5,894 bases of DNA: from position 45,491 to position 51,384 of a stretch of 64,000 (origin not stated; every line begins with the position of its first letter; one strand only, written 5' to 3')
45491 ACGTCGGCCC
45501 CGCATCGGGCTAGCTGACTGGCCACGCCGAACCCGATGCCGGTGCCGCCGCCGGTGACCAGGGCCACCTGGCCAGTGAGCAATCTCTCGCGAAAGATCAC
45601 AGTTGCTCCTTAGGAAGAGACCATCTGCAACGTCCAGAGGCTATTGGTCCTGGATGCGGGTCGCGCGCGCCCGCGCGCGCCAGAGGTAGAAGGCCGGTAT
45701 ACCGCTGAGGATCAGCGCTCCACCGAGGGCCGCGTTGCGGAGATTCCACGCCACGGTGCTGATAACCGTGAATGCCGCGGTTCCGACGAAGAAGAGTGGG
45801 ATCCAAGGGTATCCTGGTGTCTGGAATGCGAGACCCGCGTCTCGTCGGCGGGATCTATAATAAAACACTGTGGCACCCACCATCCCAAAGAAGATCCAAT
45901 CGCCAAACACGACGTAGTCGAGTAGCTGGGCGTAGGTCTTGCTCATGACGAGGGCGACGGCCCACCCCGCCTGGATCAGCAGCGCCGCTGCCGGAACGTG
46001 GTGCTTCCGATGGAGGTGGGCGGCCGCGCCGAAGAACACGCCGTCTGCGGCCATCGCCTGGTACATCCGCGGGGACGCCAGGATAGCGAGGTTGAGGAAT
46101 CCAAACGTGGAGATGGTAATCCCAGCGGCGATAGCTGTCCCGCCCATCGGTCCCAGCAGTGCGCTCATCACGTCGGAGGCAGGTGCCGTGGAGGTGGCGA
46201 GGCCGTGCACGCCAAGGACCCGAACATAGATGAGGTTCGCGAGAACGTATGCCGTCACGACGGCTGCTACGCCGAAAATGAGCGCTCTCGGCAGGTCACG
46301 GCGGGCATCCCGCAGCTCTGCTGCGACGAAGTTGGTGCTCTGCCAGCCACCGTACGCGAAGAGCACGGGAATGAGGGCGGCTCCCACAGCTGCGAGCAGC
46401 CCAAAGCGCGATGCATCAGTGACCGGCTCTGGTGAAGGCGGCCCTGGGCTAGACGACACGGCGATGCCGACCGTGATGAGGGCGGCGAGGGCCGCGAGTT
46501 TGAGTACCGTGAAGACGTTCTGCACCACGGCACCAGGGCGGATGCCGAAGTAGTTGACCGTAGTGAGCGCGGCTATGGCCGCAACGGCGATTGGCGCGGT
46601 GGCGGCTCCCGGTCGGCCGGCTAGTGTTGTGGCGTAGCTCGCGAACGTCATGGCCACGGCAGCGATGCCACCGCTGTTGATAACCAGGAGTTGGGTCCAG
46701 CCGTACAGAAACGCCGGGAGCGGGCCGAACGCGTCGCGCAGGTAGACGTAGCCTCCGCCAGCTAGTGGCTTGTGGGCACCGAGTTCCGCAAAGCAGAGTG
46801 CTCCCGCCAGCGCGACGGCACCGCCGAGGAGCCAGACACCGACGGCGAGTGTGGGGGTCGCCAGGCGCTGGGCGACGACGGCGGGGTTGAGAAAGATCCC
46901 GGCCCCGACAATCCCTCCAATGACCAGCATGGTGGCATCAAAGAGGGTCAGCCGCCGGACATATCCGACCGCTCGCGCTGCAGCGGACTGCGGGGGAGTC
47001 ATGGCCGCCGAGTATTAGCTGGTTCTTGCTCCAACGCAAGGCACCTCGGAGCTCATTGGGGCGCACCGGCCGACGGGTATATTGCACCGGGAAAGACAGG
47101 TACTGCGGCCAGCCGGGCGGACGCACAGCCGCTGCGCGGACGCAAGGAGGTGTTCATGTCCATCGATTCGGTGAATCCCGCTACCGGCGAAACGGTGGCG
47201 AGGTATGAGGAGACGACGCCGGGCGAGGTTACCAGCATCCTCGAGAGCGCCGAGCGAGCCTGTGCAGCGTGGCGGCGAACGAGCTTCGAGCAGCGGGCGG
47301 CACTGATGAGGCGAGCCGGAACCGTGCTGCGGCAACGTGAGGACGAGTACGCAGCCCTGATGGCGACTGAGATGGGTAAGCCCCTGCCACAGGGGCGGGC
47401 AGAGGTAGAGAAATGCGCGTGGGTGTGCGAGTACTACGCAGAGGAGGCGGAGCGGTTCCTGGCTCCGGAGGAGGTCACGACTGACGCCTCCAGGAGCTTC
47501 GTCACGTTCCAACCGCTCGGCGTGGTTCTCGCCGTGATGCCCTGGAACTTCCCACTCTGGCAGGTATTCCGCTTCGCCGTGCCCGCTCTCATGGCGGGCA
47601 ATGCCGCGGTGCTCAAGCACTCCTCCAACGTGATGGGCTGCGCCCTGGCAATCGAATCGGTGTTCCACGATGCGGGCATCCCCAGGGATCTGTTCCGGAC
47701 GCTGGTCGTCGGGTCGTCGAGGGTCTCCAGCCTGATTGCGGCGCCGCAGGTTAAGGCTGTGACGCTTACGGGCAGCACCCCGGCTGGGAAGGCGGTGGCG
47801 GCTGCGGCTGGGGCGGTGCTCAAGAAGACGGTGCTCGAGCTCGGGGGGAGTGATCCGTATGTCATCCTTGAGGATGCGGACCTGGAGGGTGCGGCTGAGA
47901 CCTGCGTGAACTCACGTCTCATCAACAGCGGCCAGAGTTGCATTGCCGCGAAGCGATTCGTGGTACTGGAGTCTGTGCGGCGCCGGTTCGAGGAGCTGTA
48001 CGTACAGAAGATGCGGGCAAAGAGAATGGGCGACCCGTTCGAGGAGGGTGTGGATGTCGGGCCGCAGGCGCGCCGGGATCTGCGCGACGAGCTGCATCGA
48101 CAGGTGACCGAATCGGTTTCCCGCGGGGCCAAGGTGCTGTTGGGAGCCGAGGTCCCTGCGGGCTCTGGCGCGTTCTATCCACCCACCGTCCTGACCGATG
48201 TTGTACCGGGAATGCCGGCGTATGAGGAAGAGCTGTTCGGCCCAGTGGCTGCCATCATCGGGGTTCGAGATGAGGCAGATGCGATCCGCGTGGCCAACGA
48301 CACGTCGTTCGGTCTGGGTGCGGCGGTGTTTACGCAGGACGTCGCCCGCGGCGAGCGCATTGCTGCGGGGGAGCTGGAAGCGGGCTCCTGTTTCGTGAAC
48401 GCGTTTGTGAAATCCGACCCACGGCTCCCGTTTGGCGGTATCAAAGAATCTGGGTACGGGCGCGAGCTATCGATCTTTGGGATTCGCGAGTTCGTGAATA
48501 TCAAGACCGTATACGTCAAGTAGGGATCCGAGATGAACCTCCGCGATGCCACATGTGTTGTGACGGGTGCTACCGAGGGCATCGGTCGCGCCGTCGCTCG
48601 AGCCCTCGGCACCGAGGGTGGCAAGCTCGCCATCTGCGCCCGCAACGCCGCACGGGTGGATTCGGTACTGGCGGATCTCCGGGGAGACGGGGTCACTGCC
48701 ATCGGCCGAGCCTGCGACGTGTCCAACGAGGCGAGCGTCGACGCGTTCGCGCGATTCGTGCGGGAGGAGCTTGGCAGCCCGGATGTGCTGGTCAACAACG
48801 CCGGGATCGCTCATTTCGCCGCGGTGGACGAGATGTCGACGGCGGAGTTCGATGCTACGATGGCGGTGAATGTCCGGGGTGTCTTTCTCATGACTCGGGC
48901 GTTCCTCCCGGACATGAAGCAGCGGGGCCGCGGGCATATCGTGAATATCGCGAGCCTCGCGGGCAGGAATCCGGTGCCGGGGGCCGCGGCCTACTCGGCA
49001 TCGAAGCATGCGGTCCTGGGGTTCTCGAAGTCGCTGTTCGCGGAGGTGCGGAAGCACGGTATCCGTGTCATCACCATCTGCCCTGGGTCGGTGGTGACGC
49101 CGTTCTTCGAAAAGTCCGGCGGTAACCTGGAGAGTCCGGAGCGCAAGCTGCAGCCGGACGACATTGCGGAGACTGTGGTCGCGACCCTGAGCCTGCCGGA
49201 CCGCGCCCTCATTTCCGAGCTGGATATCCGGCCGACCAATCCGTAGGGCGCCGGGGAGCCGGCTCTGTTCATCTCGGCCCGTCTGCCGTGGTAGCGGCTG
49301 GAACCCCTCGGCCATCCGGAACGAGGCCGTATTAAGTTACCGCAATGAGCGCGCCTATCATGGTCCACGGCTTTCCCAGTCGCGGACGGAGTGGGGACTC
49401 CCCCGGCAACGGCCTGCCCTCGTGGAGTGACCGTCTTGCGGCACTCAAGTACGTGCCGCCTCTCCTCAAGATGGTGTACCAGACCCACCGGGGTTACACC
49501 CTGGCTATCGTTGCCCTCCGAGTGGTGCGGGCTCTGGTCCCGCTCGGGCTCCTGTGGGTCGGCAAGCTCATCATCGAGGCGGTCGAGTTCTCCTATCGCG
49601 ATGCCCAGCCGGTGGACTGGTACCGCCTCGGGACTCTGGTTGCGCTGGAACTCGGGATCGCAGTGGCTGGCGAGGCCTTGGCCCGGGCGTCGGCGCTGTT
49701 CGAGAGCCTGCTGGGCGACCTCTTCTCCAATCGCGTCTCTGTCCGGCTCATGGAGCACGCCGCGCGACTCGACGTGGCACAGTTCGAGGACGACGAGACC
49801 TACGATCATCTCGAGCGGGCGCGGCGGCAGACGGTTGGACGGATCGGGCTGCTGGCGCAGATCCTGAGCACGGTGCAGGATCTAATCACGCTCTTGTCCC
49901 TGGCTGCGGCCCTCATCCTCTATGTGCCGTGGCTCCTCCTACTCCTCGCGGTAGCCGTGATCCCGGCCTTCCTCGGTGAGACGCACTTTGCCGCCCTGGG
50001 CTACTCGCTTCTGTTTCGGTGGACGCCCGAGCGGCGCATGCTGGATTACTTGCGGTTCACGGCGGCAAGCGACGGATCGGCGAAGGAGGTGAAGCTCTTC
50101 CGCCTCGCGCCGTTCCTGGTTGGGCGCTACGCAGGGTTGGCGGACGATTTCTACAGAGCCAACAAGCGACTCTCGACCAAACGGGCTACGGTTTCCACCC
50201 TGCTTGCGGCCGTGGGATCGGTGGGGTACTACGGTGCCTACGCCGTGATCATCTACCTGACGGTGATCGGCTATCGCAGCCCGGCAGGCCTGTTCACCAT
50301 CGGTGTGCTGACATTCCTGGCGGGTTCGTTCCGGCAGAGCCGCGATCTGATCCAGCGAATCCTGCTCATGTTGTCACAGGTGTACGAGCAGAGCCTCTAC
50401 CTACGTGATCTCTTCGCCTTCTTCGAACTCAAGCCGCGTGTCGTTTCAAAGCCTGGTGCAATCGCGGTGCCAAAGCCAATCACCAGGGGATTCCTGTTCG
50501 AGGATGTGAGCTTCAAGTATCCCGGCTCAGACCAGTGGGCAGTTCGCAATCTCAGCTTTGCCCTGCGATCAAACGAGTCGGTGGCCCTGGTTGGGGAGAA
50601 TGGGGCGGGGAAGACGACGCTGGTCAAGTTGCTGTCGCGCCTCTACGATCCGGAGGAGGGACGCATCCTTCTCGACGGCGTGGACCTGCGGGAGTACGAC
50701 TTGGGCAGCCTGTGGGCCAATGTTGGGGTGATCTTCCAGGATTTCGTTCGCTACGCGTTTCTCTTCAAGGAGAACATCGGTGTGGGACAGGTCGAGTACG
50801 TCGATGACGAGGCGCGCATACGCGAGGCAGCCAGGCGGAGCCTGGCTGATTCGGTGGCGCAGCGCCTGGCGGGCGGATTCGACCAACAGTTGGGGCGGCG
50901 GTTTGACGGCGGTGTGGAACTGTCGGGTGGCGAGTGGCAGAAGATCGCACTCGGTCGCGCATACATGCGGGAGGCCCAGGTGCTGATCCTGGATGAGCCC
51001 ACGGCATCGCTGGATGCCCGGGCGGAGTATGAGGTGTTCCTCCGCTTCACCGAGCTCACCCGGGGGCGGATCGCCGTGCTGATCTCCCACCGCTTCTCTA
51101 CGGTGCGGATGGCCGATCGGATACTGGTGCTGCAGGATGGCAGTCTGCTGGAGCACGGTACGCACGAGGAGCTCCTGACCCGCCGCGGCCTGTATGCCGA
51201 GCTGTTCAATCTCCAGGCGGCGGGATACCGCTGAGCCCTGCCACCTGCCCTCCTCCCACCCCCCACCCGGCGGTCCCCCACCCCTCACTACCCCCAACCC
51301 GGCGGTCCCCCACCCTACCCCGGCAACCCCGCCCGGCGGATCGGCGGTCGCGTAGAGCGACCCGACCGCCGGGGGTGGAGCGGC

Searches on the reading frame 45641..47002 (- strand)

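Call 78: search_protein_families(library=pfam, proteins=[window:45641-47002:-], max_evalue=0.00001)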
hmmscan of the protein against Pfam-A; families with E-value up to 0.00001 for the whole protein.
window:45641-47002:- (453 aa): 2 families
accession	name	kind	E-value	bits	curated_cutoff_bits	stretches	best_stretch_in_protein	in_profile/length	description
PF13520.12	AA_permease_2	-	5.7e-47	161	27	1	18-415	1-403/427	Amino acid permease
PF00324.27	AA_permease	-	5.7e-33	114.8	24.6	1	23-414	2-418/470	Amino acid permease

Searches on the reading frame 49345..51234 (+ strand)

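Call 78: search_protein_families(library=pfam, proteins=[window:49345-51234:+], max_evalue=0.00001)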
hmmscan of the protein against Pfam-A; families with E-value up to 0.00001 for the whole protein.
window:49345-51234:+ (629 aa): 2 families
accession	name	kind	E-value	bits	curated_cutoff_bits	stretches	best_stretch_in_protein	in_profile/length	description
PF00005.33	ABC_tran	-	3.5e-30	105.8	25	1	401-554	2-137/137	ABC transporter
PF13304.12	AAA_21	-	3.3e-06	27.8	27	0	413-435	2-24/304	AAA domain, putative AbiEii toxin, Type IV TA system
